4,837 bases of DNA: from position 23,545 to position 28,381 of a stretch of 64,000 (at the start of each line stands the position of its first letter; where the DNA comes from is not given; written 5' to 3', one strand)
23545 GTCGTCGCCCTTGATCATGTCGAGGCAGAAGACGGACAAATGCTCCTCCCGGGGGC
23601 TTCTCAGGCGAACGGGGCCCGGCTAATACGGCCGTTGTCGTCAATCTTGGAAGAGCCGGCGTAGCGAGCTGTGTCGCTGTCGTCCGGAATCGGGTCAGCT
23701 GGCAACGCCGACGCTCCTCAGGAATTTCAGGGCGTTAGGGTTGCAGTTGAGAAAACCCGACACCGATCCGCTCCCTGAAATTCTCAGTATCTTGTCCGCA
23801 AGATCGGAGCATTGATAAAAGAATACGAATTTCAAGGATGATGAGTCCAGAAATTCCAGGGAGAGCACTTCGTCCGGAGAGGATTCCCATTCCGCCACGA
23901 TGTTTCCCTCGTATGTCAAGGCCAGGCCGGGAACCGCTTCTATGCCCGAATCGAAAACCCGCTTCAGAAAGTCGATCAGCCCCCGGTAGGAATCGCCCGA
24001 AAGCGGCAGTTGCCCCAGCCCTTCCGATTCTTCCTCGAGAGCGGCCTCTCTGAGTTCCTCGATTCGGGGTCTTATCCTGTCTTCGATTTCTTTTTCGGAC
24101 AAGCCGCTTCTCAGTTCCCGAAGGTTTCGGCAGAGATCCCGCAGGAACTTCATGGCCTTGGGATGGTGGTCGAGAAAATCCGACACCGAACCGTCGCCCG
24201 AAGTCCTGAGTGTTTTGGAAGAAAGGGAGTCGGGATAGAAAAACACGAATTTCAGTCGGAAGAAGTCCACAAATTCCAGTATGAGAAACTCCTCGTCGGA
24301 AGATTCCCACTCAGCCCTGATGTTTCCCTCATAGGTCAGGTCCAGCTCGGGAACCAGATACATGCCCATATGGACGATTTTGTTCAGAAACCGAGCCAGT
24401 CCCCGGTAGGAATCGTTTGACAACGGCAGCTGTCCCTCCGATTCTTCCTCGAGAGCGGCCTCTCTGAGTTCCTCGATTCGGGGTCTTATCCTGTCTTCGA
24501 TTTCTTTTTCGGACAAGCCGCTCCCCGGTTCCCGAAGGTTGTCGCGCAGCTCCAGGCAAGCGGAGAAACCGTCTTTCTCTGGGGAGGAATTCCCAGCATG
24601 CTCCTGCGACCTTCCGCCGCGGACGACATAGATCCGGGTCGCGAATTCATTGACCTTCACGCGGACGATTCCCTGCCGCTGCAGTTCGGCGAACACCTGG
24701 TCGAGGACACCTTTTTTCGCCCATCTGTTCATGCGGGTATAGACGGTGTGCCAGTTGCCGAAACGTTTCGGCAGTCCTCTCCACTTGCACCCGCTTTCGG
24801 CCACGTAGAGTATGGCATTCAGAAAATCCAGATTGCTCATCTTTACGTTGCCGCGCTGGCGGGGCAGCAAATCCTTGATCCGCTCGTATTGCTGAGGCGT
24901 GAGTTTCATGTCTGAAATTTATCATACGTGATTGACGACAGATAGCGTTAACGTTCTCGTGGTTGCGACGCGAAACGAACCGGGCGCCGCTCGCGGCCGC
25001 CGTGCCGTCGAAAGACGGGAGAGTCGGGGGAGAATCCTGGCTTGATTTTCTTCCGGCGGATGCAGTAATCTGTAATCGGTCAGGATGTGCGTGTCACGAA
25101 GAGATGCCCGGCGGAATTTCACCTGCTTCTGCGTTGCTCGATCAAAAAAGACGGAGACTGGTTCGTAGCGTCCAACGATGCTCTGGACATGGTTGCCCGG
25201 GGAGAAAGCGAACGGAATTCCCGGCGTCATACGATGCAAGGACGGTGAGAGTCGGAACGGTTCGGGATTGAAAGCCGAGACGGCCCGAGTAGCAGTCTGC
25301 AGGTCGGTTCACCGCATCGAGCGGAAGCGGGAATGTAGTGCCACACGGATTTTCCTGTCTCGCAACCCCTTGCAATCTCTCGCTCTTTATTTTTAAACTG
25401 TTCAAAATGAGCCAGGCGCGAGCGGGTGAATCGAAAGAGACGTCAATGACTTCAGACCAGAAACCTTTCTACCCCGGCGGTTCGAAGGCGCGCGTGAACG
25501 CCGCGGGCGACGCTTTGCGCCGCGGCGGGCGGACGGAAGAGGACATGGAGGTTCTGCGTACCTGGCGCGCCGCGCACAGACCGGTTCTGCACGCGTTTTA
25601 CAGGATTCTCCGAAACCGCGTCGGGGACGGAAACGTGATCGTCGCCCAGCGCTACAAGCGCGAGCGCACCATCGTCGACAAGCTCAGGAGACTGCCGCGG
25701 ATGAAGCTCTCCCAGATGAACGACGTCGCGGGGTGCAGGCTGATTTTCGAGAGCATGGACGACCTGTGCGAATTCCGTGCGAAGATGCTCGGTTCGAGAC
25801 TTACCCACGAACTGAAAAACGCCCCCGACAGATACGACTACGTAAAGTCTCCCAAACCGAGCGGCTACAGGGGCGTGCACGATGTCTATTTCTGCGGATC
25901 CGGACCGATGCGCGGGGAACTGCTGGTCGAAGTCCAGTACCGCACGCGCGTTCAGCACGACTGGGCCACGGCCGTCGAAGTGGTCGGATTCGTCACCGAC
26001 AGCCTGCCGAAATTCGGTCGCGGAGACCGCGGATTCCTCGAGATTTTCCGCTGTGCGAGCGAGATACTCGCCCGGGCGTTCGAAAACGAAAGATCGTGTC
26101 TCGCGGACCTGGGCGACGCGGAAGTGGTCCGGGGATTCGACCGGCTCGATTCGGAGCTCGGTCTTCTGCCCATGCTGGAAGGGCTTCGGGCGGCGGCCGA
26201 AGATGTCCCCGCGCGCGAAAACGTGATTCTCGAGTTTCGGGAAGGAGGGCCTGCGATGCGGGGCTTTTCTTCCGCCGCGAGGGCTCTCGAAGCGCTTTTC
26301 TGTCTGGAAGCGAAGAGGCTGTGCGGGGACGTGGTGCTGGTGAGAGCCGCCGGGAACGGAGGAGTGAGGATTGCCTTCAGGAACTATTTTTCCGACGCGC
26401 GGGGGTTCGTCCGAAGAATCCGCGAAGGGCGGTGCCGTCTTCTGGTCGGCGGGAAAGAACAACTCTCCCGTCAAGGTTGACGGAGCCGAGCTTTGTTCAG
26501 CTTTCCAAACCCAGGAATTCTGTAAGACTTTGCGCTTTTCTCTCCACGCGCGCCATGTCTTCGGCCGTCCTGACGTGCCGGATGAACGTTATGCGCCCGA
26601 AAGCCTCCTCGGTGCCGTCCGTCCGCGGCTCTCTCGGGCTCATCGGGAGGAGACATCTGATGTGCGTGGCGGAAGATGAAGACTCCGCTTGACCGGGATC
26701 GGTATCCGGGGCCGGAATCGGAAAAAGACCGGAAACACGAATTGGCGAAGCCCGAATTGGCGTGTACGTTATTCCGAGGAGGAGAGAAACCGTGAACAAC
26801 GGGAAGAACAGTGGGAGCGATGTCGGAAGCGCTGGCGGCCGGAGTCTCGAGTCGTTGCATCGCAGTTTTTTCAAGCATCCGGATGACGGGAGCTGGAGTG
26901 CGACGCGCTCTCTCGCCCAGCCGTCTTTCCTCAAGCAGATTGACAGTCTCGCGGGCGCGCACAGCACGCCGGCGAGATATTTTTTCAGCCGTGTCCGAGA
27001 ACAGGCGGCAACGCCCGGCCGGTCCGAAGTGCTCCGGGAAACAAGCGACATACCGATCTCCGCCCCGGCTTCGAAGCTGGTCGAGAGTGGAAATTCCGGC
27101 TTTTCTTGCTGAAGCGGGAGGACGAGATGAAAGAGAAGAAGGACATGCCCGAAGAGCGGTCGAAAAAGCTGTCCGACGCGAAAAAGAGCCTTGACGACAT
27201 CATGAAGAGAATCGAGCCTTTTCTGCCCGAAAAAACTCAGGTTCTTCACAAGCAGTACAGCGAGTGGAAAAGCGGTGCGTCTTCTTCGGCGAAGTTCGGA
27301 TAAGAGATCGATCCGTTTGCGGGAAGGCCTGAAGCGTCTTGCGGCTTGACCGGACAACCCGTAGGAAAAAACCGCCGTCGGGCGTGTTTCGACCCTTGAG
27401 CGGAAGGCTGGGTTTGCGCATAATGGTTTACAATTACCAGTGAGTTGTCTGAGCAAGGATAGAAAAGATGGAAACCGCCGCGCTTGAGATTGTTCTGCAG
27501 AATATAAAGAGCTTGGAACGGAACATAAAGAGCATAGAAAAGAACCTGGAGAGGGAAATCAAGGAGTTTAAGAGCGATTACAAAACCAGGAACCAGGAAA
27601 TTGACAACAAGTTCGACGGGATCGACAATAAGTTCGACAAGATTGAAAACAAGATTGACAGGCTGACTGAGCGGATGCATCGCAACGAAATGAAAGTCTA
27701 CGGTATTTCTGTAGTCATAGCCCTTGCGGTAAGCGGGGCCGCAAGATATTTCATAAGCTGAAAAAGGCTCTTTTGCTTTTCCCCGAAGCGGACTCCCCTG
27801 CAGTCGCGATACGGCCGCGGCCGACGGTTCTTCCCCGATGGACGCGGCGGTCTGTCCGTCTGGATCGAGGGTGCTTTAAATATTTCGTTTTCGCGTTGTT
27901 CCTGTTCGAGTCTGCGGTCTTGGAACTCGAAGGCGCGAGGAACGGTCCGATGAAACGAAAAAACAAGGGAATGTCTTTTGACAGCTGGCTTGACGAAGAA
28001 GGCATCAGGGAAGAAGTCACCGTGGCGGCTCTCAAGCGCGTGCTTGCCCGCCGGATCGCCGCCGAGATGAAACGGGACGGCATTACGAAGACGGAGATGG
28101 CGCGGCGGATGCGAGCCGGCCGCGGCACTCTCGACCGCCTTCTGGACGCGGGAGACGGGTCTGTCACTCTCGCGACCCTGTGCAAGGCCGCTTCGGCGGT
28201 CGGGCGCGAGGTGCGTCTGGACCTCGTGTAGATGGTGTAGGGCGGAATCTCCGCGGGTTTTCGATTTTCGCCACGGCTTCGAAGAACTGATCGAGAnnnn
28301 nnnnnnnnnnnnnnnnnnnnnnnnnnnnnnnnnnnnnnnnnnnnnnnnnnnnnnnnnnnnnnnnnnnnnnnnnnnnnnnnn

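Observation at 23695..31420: A ~135-aa domain of unknown function present three times: tandemly duplicated behind an IS5-transposase HTH remnant, and as a standalone gene behind an ankyrin-repeat gene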

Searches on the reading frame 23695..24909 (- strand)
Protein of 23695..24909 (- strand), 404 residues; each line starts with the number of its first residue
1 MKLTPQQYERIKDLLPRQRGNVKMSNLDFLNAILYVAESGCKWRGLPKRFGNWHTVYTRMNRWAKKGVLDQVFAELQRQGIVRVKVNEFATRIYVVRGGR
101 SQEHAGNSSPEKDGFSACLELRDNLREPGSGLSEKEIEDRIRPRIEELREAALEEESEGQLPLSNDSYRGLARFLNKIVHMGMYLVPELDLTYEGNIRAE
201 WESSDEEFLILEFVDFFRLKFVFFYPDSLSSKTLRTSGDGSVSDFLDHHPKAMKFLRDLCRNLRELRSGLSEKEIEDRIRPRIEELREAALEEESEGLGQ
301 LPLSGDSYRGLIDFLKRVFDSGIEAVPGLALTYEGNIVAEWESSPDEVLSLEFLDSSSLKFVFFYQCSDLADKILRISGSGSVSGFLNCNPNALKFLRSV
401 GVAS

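Call 7: search_protein_families(library=pfam, proteins=[window:23695-24909:-], max_evalue=1)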
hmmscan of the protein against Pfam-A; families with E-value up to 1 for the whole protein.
window:23695-24909:- (404 aa): 5 families
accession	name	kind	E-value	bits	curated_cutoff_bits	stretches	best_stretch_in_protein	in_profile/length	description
PF13340.11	DUF4096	-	1.2e-22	80.4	34.3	1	3-73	1-76/76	Putative transposase of IS4/5 family (DUF4096)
PF08312.17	cwf21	-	0.009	16.4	23.2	1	117-150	12-39/44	cwf21 domain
PF23161.1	HTH_RNase_II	-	0.026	15.8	24.7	0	262-295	24-56/95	Double HTH domain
PF20769.2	YPEB_N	-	0.038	14.3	27.3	0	148-178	51-81/136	YpeB N-terminal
PF11819.13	CUPID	-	0.056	13.9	22.4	0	258-302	28-69/136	Cytohesin Ubiquitin Protein Inducing Domain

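Call 8: search_protein_families(library=ncbifam, proteins=[window:23695-24909:-], max_evalue=1)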
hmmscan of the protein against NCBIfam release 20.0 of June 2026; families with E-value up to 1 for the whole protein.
window:23695-24909:- (404 aa): 1 family
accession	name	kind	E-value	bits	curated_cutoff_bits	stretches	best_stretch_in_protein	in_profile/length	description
NF033580.1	transpos_IS5_3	equivalog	5.2e-24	85.2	110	1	2-79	4-84/258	IS5 family transposase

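Call 9: search_protein_families(library=padloc, proteins=[window:23695-24909:-], max_evalue=1)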
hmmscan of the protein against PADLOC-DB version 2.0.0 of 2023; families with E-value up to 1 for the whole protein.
window:23695-24909:- (404 aa): 1 family
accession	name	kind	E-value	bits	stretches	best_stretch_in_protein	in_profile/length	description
PDLC04575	PDC-M32A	-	2.2e-05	21.7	2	278-353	257-328/375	-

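Call 33: find_encoding_contigs(protein=window:23695-24909:-, flank=10000, max_places=4)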
Protein window:23695-24909:- (404 aa): no gene with exactly this product is on record in the collection.

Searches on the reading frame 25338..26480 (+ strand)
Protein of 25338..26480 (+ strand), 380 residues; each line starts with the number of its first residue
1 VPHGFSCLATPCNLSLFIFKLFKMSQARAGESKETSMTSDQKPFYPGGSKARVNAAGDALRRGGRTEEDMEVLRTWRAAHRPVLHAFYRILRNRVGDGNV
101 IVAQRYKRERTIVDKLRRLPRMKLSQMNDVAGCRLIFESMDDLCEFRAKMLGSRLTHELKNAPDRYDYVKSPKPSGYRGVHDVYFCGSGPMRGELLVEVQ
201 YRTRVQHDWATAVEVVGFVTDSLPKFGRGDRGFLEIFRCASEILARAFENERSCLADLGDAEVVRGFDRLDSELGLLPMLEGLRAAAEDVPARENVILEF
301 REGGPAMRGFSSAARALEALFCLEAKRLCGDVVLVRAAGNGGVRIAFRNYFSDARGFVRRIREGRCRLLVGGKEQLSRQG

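Call 45: search_protein_families(library=pfam, proteins=[window:25338-26480:+], max_evalue=0.01)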
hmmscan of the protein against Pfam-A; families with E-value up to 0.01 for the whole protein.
window:25338-26480:+ (380 aa): 1 family
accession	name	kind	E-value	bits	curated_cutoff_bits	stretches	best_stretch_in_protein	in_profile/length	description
PF04607.23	RelA_SpoT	-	5.7e-13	49.6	27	1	104-211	1-99/113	Region found in RelA / SpoT proteins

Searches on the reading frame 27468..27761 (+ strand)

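Call 45: search_protein_families(library=pfam, proteins=[window:27468-27761:+], max_evalue=0.01)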
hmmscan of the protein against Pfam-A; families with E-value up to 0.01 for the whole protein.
window:27468-27761:+ (97 aa): 9 families
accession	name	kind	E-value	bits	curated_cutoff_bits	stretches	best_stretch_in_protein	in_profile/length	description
PF02601.20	Exonuc_VII_L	-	0.00022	21.3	35.9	1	3-73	132-202/315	Exonuclease VII, large subunit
PF20667.3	Sec10_N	-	0.0004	20.9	27.4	1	8-69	10-71/118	Exocyst complex component Sec10, N-terminal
PF05549.16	Allexi_40kDa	-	0.0036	17.3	26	1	4-73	78-144/271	Allexivirus 40kDa protein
PF04108.17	ATG17_like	-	0.0045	17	43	1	5-70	113-178/355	Autophagy protein ATG17-like domain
PF01519.22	DUF16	-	0.0048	17.8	40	1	29-76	23-70/104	Protein of unknown function DUF16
PF05531.17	NPV_P10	-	0.0053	17.6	29.8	1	6-68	6-63/75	Nucleopolyhedrovirus P10 protein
PF06295.17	ZapG-like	-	0.0054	17.2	33.5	1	24-74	26-76/123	Z-ring associated protein G-like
PF06160.17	EzrA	-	0.0074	15.1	39.6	1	3-75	298-372/557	Septation ring formation regulator, EzrA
PF07352.17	Phage_Mu_Gam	-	0.0084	16.5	28.3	0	8-51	6-49/149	Bacteriophage Mu Gam like protein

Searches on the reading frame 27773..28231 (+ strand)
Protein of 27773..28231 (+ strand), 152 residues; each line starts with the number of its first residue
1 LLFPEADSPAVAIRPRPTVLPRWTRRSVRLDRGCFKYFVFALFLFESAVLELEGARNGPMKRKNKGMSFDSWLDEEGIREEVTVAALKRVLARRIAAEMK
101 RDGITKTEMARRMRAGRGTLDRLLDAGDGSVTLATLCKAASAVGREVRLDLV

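Call 45: search_protein_families(library=pfam, proteins=[window:27773-28231:+], max_evalue=0.01)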
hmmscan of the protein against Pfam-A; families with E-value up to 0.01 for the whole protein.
window:27773-28231:+ (152 aa): 1 family
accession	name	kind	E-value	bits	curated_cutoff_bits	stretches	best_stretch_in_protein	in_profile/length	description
PF13744.12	HTH_37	-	0.0023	18.1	27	1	86-149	14-77/80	Helix-turn-helix domain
